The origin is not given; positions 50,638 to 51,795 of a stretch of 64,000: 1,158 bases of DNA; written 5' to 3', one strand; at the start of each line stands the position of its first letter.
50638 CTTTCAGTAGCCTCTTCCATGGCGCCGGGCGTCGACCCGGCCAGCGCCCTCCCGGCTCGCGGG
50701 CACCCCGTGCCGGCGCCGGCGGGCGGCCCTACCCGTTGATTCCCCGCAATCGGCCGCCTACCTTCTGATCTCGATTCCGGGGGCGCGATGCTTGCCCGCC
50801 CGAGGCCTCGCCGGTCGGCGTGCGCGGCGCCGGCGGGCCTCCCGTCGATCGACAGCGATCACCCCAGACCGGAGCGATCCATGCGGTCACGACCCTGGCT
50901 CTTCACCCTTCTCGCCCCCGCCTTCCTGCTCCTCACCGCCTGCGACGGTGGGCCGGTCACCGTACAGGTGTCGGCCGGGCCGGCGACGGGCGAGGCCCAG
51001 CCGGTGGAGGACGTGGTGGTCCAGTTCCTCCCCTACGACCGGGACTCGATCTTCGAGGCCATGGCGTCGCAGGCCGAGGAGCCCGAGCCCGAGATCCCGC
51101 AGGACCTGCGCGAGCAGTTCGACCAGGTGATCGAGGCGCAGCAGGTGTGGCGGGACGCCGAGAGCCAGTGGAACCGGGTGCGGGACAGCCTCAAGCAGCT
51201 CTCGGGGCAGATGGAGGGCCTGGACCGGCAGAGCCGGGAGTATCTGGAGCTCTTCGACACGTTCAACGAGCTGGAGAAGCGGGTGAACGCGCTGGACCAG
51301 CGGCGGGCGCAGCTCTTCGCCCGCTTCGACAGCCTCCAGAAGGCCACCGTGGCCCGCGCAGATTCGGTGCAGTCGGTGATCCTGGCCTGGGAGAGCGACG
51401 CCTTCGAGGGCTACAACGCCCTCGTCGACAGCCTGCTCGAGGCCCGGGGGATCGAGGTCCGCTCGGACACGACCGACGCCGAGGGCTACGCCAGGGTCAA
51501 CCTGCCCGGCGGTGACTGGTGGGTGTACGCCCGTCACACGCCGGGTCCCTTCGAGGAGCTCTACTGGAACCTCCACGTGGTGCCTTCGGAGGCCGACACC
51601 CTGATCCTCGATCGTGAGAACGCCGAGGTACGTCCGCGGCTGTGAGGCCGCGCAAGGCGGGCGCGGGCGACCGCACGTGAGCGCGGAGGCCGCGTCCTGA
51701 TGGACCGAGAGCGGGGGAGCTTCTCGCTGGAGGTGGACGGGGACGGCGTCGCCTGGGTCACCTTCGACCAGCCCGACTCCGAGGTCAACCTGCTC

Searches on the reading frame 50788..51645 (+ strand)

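Call 21: search_protein_families(library=pfam, proteins=[window:50788-51645:+], max_evalue=0.001)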
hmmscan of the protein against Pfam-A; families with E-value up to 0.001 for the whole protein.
window:50788-51645:+ (285 aa): 1 family
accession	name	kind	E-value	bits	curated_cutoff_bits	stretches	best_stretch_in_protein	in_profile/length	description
PF02403.27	Seryl_tRNA_N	-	0.00097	19.8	28.2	0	109-183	26-100/108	Seryl-tRNA synthetase N-terminal domain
